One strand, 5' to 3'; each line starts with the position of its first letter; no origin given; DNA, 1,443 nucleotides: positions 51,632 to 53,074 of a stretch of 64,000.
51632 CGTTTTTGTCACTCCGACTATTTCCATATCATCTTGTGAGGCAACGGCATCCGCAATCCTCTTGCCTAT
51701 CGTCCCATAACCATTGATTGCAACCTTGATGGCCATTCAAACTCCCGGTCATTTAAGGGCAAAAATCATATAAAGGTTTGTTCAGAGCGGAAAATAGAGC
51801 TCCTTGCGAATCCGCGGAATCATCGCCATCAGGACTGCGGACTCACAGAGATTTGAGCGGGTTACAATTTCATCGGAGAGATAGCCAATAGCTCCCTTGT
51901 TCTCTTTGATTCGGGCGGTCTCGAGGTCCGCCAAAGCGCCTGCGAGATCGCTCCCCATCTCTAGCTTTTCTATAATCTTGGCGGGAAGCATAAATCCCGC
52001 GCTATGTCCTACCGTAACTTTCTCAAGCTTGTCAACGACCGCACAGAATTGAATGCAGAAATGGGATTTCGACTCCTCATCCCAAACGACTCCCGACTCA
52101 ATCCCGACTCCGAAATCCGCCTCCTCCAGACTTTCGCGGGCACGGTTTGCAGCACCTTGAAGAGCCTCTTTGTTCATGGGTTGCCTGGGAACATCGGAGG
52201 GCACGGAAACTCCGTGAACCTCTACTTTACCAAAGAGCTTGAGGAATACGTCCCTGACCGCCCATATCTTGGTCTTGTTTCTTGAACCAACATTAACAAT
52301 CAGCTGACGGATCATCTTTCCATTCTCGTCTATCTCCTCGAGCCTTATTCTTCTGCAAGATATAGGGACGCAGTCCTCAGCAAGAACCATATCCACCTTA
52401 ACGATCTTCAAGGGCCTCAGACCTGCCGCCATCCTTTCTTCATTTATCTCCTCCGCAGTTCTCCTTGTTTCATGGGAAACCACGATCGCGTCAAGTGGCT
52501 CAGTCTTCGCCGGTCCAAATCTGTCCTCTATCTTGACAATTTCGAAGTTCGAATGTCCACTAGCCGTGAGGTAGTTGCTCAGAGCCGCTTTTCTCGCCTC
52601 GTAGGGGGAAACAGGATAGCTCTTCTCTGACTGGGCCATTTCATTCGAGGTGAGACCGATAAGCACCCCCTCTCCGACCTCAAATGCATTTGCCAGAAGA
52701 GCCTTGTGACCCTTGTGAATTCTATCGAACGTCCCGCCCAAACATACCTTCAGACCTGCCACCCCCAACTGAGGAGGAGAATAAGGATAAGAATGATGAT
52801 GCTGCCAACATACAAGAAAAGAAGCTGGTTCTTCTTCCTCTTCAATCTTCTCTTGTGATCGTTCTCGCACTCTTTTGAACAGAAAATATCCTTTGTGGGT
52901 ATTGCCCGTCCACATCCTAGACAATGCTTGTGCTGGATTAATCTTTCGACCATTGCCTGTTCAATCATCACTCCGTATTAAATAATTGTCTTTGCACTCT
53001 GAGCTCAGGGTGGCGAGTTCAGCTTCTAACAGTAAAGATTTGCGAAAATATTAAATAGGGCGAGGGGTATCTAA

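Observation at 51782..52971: Single ORF fusing phosphopantetheine adenylyltransferase (CoA biosynthesis) to a DUF84/MJ0226-type ITP/XTP pyrophosphatase, preceded by an overlapping small zinc-ribbon membrane protein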

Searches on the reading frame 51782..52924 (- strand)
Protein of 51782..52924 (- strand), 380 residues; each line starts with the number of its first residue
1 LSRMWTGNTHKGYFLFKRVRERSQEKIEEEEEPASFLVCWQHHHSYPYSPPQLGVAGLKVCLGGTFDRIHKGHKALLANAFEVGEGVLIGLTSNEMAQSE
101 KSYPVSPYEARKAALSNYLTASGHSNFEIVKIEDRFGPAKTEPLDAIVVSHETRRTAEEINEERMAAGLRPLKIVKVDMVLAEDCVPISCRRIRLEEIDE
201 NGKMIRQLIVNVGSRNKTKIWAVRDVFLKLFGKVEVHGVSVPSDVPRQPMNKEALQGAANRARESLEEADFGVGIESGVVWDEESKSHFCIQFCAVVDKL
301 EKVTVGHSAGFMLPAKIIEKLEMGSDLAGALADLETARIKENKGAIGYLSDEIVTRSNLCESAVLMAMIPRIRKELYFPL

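Call 3: search_protein_families(library=pfam, proteins=[window:51782-52924:-], max_evalue=0.01)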
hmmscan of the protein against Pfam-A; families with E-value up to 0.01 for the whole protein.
window:51782-52924:- (380 aa): 2 families
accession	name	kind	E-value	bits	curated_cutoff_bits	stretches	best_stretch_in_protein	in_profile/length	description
PF01931.24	NTPase_I-T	-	9e-49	165.9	25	1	213-372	1-162/162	Protein of unknown function DUF84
PF01467.32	CTP_transf_like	-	5.6e-14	52.9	21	1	62-194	2-131/133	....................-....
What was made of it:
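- On NF002250 / PRK01170 bifunctional PPAT/NTP phosphatase: PF01467 covers residues 62-194 and PF01931 covers 213-372 of the 380-aa ORF (call 3).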

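Call 4: search_protein_families(library=ncbifam, proteins=[window:51782-52924:-], max_evalue=0.01)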
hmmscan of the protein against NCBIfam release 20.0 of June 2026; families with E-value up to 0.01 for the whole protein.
window:51782-52924:- (380 aa): 10 families
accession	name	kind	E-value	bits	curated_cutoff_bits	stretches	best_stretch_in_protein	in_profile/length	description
NF002250.0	PRK01170.1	subfamily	3.9e-97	325.6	489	1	60-378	3-321/322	bifunctional pantetheine-phosphate adenylyltransferase/NTP phosphatase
NF001985.0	PRK00777.1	subfamily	4.5e-54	182.8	104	1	59-206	6-154/157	pantetheine-phosphate adenylyltransferase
NF003039.0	PRK03941.1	equivalog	4.8e-46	156.8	199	1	210-378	3-174/176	NTPase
TIGR00258.1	TIGR00258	equivalog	3.2e-39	134.7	117.1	1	212-377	1-167/168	inosine/xanthosine triphosphatase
NF041124.1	CoaD_Thcocales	equivalog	1.5e-32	112.7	290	1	59-205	6-154/156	phosphopantetheine adenylyltransferase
NF003459.0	PRK05074.1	equivalog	1.3e-29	103.2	175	1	209-377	6-174/176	inosine/xanthosine triphosphatase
NF002850.0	PRK03114.1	equivalog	4.1e-27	94.9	199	1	210-365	3-156/169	DUF84 family protein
TIGR00125.1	cyt_tran_rel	domain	3e-11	43.3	27.7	1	60-117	2-58/65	adenylyltransferase/cytidyltransferase family protein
TIGR02199.1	rfaE_dom_II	equivalog_domain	5.7e-05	23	181.5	1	61-117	15-73/144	D-glycero-beta-D-manno-heptose 1-phosphate adenylyltransferase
TIGR01518.1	g3p_cytidyltrns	equivalog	0.00012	22.2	165.4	1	62-115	3-56/125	glycerol-3-phosphate cytidylyltransferase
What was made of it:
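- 51782..52762 (-): Fusion gene for PPAT plus a YjjX-type NTP phosphatase. It encodes 326 aa from a GTG start at 52762-52760, and its stop codon is at 51782-51784. Call 4 aligns NF002250 over positions 3-321 of 322 (E 3.9e-97).
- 52307..52762 (-): N-terminal domain (residues 1-152): archaeal/eukaryotic-type phosphopantetheine adenylyltransferase with a nucleotidyltransferase Rossmann-like fold. NF001985 scores 182.8 bits against a cut-off of 104, and PF01467 gives E 5.6e-14 (calls 3, 4).
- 51785..52306 (-): C-terminal domain (residues 153-326): YjjX/DUF84 (NTPase_I-T) non-canonical purine NTP phosphatase. It begins directly after the last PPAT element, with no linker. TIGR00258 scores 134.7 bits against a cut-off of 117.1 (calls 3, 4).
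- On NF002250 / PRK01170 bifunctional PPAT/NTP phosphatase: Profile positions 3-321 of 322 are matched, with E 3.9e-97 (call 4). The score is 325.6 bits (call 4).
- On Archaeal PPAT (NF001985 / COG1019): 182.8 bits, profile positions 6-154 of 157 (call 4).
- On YjjX / DUF84 NTPase_I-T (PF01931, TIGR00258): The narrower NF003039 scores 156.8, below its cut-off of 199 (calls 3, 4).
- NF001985 (PPAT) and TIGR00258 (inosine/xanthosine triphosphatase) both pass their curated cut-offs (call 4). A curated full-length model exists (call 4).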

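Call 5: find_homologous_proteins(query=window:51785-52762:-, max_evalue=0.00001)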
Query window:51785-52762:- (326 aa): 410 proteins with E <= 0.00001 among 4310 candidates; the best 120 are listed.
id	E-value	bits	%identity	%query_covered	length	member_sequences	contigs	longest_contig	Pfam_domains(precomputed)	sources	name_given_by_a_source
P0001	9.9e-211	716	100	100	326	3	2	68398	PF01467.33,PF01931.26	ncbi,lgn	ncbi:MAG: inosine/xanthosine triphosphatase [Thermoplasmata archaeon]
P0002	3.7e-167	573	79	100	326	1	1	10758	PF01467.33,PF01931.26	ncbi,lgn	ncbi:MAG: inosine/xanthosine triphosphatase [Thermoplasmata archaeon]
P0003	1.3e-165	568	77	100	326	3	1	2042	PF01467.33,PF01931.26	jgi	-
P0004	1.2e-162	558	74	100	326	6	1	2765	PF01467.33,PF01931.26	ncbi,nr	ncbi:MAG: inosine/xanthosine triphosphatase [Thermoplasmata archaeon]|nr:inosine/xanthosine triphosp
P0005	2.2e-158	544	76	98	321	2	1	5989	PF01467.33,PF01931.26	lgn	-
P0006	3.6e-157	540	74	100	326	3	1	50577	PF01467.33,PF01931.26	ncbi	ncbi:MAG: inosine/xanthosine triphosphatase [Thermoplasmata archaeon]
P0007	6.7e-157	540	76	98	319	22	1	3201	PF01467.33,PF01931.26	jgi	-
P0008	5.2e-154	530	78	93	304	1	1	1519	PF01931.26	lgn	-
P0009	7.7e-153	526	71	99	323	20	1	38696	PF01467.33,PF01931.26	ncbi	ncbi:MAG: inosine/xanthosine triphosphatase [Thermoplasmata archaeon]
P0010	7.0e-150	517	71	100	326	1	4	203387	PF01467.33,PF01931.26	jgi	jgi:inosine/xanthosine triphosphatase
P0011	4.4e-145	501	68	100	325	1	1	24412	PF01467.33,PF01931.26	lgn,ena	-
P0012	1.2e-143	496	70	98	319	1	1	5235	PF01467.33,PF01931.26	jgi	jgi:inosine/xanthosine triphosphatase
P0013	1.3e-97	345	51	99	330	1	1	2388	PF01467.33,PF01931.26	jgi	jgi:pantetheine-phosphate adenylyltransferase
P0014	2.5e-96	341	50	98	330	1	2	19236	PF01467.33,PF01931.26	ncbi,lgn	ncbi:MAG: inosine/xanthosine triphosphatase [Thermoplasmata archaeon]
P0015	3.6e-95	337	50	98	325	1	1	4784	PF01467.33,PF01931.26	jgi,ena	-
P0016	5.6e-95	336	52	98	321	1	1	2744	PF01467.33,PF01931.26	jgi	-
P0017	8.9e-95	336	50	98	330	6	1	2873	PF01467.33,PF01931.26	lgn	-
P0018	6.5e-93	329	50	98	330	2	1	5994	PF01467.33,PF01931.26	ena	-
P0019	1.6e-92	328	50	98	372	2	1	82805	PF01467.33,PF01931.26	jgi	jgi:inosine/xanthosine triphosphatase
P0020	8.7e-91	323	49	98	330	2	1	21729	PF01467.33,PF01931.26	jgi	jgi:inosine/xanthosine triphosphatase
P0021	3.5e-90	321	49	98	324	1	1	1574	PF01467.33,PF01931.26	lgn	-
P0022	8.4e-90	319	48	99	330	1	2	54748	PF01467.33,PF01931.26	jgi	jgi:inosine/xanthosine triphosphatase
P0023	8.8e-89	316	48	98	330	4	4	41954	PF01467.33,PF01931.26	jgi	jgi:inosine/xanthosine triphosphatase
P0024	1.0e-88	316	48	98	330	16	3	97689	PF01467.33,PF01931.26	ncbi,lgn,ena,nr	ncbi:MAG: pantetheine-phosphate adenylyltransferase [Thermoplasmata archaeon]|nr:pantetheine-phospha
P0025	1.5e-88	315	48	98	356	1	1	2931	PF01467.33,PF01931.26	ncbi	-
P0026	6.5e-88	313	48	98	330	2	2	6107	PF01467.33,PF01931.26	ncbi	ncbi:MAG: pantetheine-phosphate adenylyltransferase [Thermoplasmata archaeon]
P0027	1.3e-87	312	48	98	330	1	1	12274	PF01467.33,PF01931.26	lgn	-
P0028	1.7e-87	312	47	98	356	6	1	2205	PF01467.33,PF01931.26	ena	-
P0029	2.6e-87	311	47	98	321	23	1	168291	PF01467.33,PF01931.26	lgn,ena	-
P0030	3.5e-87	311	48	98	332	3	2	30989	PF01467.33,PF01931.26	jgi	jgi:inosine/xanthosine triphosphatase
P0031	4.1e-87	310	47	98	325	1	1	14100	PF01467.33,PF01931.26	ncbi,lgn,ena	-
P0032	4.2e-87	310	48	98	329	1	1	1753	PF01467.33,PF01931.26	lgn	-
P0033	3.8e-86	307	50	99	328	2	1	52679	PF01467.33,PF01931.26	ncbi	-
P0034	6.2e-86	307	48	98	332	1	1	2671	PF01467.33,PF01931.26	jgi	jgi:inosine/xanthosine triphosphatase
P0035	8.9e-86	306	47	98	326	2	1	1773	PF01467.33,PF01931.26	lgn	-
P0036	1.1e-85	306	47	98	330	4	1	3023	PF01467.33,PF01931.26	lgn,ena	-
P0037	1.2e-85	306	49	98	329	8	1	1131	PF01467.33,PF01931.26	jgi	jgi:inosine/xanthosine triphosphatase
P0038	1.5e-85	305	47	98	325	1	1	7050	PF01467.33,PF01931.26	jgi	jgi:inosine/xanthosine triphosphatase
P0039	1.9e-85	305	48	98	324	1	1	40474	PF01467.33,PF01931.26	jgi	jgi:inosine/xanthosine triphosphatase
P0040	2.0e-85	305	47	98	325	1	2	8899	PF01467.33,PF01931.26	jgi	jgi:inosine/xanthosine triphosphatase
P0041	2.1e-85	305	47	98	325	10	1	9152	PF01467.33,PF01931.26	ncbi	-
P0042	3.8e-85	304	47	98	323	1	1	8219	PF01467.33,PF01931.26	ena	-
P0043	3.9e-85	304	49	98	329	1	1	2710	PF01467.33,PF01931.26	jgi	jgi:inosine/xanthosine triphosphatase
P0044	6.9e-85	303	48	99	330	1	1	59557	PF01467.33,PF01931.26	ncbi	-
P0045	7.3e-85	303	47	98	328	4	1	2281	PF01467.33,PF01931.26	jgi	-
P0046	8.2e-85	303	48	98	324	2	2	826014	PF01467.33,PF01931.26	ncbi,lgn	-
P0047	1.0e-84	303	49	98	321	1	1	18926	PF01467.33,PF01931.26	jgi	jgi:inosine/xanthosine triphosphatase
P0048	1.6e-84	302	46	98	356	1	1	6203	PF01467.33,PF01931.26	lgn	-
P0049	1.8e-84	302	47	98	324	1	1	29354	PF01467.33,PF01931.26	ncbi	-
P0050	2.0e-84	302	45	98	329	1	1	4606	PF01467.33,PF01931.26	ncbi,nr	ncbi:MAG: inosine/xanthosine triphosphatase [Candidatus Thermoplasmatota archaeon]|nr:inosine/xantho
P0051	5.9e-84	300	49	99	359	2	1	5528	PF01467.33,PF01931.26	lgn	-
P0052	7.5e-84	300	47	98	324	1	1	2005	PF01467.33,PF01931.26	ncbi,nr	ncbi:MAG: inosine/xanthosine triphosphatase [Thermoplasmata archaeon]|nr:inosine/xanthosine triphosp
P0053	7.7e-84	300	46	98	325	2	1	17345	PF01467.33,PF01931.26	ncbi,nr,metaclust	ncbi:MAG: hypothetical protein A7315_02945 [Candidatus Altiarchaeales archaeon WOR_SM1_79]|nr:MAG: h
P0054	9.1e-84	299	47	98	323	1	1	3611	PF01467.33,PF01931.26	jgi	jgi:inosine/xanthosine triphosphatase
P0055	1.2e-83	299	46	98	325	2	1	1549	PF01467.33,PF01931.26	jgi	-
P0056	1.4e-83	299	47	98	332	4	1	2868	PF01467.33,PF01931.26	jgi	-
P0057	2.0e-83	298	49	98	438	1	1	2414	PF01467.33,PF01931.26,PF03795.21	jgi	jgi:inosine/xanthosine triphosphatase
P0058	2.9e-83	298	48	98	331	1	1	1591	PF01467.33,PF01931.26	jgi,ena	-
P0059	3.1e-83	298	48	99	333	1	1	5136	PF01467.33,PF01931.26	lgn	-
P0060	3.3e-83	298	49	98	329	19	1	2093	PF01467.33,PF01931.26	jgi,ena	-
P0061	4.1e-83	297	49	98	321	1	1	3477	PF01467.33,PF01931.26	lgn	-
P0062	5.0e-83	297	48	98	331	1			PF01467.33,PF01931.26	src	-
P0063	5.2e-83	297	47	98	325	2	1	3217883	PF01467.33,PF01931.26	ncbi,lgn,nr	ncbi:MAG: inosine/xanthosine triphosphatase [Methanomassiliicoccales archaeon]|nr:MAG: inosine/xanth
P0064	5.5e-83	297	47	98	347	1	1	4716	PF01467.33,PF01931.26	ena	-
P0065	6.8e-83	297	51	82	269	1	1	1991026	PF01467.33,PF01931.26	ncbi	ncbi:MAG: pantetheine-phosphate adenylyltransferase, partial [Methanobacteriota archaeon]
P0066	9.8e-83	296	46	98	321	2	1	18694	PF01467.33,PF01931.26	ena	-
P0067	1.1e-82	296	46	98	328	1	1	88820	PF01467.33,PF01931.26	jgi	jgi:inosine/xanthosine triphosphatase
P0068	1.2e-82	296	48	98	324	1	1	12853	PF01467.33,PF01931.26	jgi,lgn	jgi:inosine/xanthosine triphosphatase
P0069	1.3e-82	296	46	98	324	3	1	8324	PF01467.33,PF01931.26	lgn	-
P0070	1.4e-82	296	46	98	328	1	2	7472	PF01467.33,PF01931.26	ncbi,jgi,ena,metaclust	metaclust:\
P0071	2.0e-82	295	46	98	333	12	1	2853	PF01467.33,PF01931.26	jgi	-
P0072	2.6e-82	295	47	98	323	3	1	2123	PF01467.33,PF01931.26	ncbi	-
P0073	2.6e-82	295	48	98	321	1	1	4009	PF01467.33,PF01931.26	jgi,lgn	jgi:inosine/xanthosine triphosphatase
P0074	2.7e-82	295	50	98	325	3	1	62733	PF01467.33,PF01931.26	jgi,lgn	jgi:inosine/xanthosine triphosphatase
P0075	3.3e-82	294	45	98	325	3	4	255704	PF01467.33,PF01931.26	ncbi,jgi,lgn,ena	ncbi:MAG: inosine/xanthosine triphosphatase [Thermoplasmata archaeon]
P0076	3.4e-82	294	47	98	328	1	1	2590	PF01467.33,PF01931.26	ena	-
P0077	4.8e-82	294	47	98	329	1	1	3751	PF01467.33,PF01931.26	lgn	-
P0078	7.2e-82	293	45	98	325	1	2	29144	PF01467.33,PF01931.26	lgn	-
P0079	7.6e-82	293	48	98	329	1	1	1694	PF01467.33,PF01931.26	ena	-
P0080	1.4e-81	292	48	98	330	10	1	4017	PF01467.33,PF01931.26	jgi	-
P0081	1.8e-81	292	46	98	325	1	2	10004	PF01467.33,PF01931.26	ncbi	ncbi:MAG: inosine/xanthosine triphosphatase [Thermoplasmata archaeon]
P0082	1.8e-81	292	47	97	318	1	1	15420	PF01467.33,PF01931.26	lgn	-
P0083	2.2e-81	292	48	98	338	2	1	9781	PF01467.33,PF01931.26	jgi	-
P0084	2.8e-81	291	47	98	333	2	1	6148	PF01467.33,PF01931.26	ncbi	-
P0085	3.6e-81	291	47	98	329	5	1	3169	PF01467.33,PF01931.26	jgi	jgi:inosine/xanthosine triphosphatase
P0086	3.7e-81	291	45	98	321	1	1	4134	PF01467.33,PF01931.26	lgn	-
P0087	5.2e-81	290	48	98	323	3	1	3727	PF01467.33,PF01931.26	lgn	-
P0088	6.4e-81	290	48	98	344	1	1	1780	PF01467.33,PF01931.26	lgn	-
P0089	1.2e-80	289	47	98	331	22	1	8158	PF01467.33,PF01931.26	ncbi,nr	ncbi:MAG TPA: inosine/xanthosine triphosphatase [Thermoplasmata archaeon]|nr:inosine/xanthosine trip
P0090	1.7e-80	289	47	98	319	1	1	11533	PF01467.33,PF01931.26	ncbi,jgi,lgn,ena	-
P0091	2.2e-80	288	45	98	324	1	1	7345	PF01467.33,PF01931.26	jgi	jgi:inosine/xanthosine triphosphatase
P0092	3.2e-80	288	48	97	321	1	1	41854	PF01467.33,PF01931.26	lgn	-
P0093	3.4e-80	288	49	98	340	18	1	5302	PF01467.33,PF01931.26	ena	-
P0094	3.5e-80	288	48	98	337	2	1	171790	PF01467.33,PF01931.26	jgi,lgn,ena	-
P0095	3.5e-80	288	44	98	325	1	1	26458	PF01467.33,PF01931.26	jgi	jgi:inosine/xanthosine triphosphatase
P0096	3.8e-80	288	46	98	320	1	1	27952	PF01467.33,PF01931.26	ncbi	-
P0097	3.9e-80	288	47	98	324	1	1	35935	PF01467.33,PF01931.26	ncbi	-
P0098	4.4e-80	287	47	98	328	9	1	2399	PF01467.33,PF01931.26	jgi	-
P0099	4.4e-80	287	44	98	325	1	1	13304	PF01467.33,PF01931.26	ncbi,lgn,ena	-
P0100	4.5e-80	287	46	98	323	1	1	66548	PF01467.33,PF01931.26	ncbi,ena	-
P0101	4.5e-80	287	43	98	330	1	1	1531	PF01467.33,PF01931.26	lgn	-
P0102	4.6e-80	287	46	98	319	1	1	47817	PF01467.33,PF01931.26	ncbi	-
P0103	4.6e-80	287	46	98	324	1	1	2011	PF01467.33,PF01931.26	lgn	-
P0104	6.6e-80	287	45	98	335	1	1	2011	PF01467.33,PF01931.26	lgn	-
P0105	6.6e-80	287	47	98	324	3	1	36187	PF01467.33,PF01931.26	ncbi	-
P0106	8.8e-80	286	45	98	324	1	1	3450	PF01467.33,PF01931.26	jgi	jgi:inosine/xanthosine triphosphatase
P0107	9.4e-80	286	47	98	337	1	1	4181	PF01467.33,PF01931.26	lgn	-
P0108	9.9e-80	286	44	98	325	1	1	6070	PF01467.33,PF01931.26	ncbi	-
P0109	1.6e-79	286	48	98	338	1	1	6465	PF01467.33,PF01931.26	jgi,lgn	-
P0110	1.8e-79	285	46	98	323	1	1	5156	PF01467.33,PF01931.26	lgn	-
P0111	1.8e-79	285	45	98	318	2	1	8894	PF01467.33,PF01931.26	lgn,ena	-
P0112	2.0e-79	285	46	98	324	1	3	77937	PF01467.33,PF01931.26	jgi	jgi:inosine/xanthosine triphosphatase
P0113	2.5e-79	285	48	98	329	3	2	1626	PF01467.33,PF01931.26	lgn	-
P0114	4.3e-79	284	44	98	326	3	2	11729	PF01467.33,PF01931.26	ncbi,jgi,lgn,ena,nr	ncbi:MAG TPA: inosine/xanthosine triphosphatase [Euryarchaeota archaeon]|nr:inosine/xanthosine triph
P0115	4.9e-79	284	46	98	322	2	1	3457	PF01467.33,PF01931.26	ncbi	-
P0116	5.7e-79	284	47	98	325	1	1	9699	PF01467.33,PF01931.26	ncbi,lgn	-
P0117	6.2e-79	284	45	98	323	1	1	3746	PF01467.33,PF01931.26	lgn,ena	-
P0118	6.4e-79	284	46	98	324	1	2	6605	PF01467.33,PF01931.26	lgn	-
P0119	6.5e-79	284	45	98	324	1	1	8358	PF01467.33,PF01931.26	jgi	jgi:inosine/xanthosine triphosphatase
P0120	7.4e-79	283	46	98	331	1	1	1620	PF01467.33,PF01931.26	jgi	-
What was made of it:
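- Spread: 119 of the 120 best 90%-identity clusters carry both domains (call 5). By NCBI's strict rule it is not assigned to that narrow model, and PGAP named it only 'inosine/xanthosine triphosphatase' (calls 4, 5). The identical 326-aa protein is seen on two contigs, and 71-79%-identical relatives have the same length (call 5).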

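Call 6: search_solved_structures(query=window:51785-52762:-, max_evalue=0.001, show_alignments=3)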
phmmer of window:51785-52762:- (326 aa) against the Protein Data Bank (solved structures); distinct sequences matched with E-value up to 0.001: 6.
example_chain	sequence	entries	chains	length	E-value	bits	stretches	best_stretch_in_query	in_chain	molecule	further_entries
3do8_A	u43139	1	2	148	7.8e-23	84.5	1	4-150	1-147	Phosphopantetheine adenylyltransferase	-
1zno_A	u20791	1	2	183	3.4e-19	72.6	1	151-323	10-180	Hypothetical UPF0244 protein VC0702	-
1zwy_A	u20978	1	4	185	3.5e-19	72.5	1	150-323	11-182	Hypothetical UPF0244 protein VC0702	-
1u5w_A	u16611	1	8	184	2.7e-13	53.2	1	159-316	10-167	Hypothetical UPF0244 protein yjjX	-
1u14_A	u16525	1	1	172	2.5e-11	46.7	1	159-316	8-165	Hypothetical UPF0244 protein yjjX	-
2b7l_A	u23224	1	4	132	0.00056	22.6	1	6-63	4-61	glycerol-3-phosphate cytidylyltransferase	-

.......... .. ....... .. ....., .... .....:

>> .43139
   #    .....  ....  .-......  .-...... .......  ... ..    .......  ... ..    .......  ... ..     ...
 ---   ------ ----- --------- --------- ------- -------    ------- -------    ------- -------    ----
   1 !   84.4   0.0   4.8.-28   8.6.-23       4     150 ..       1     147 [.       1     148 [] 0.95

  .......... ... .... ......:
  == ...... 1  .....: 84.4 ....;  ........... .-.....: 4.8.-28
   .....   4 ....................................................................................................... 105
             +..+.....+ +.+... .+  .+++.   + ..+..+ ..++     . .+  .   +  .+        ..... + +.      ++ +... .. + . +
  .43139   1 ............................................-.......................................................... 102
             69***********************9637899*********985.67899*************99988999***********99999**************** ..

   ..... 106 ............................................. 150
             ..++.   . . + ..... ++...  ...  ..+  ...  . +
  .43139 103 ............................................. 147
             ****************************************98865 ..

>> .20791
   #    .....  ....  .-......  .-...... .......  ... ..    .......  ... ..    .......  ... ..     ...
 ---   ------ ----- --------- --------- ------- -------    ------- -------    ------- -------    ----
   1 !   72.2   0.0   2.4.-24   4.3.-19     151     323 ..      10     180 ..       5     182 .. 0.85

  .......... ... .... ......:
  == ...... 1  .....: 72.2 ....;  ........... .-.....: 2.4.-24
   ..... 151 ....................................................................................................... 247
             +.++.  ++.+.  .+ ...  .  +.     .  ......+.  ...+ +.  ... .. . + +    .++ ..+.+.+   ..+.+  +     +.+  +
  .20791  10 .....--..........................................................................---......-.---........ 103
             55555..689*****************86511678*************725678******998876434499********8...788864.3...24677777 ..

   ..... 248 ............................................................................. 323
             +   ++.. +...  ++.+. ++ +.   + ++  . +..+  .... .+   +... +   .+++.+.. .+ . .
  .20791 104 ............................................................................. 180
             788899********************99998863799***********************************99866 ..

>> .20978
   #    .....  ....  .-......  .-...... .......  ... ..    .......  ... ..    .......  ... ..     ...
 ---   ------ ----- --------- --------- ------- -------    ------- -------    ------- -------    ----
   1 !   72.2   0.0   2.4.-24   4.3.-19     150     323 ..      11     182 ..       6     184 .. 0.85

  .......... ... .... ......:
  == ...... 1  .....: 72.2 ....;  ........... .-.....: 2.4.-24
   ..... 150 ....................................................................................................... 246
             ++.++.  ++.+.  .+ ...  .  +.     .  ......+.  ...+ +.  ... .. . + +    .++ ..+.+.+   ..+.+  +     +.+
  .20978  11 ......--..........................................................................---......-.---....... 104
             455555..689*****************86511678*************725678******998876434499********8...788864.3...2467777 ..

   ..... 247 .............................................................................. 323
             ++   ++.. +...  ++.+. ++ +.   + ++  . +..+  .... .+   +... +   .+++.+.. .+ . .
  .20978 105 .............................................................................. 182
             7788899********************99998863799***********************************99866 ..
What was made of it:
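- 52343..52363 (-): ISCRRIR, the second PPAT signature (ISSTRIR-like), residues 134-140. The motif aligns to ISSTRIK of 3do8 (call 6).
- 51785..52306 (-): The PDB alignments abut at residues 150/151 (call 6).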
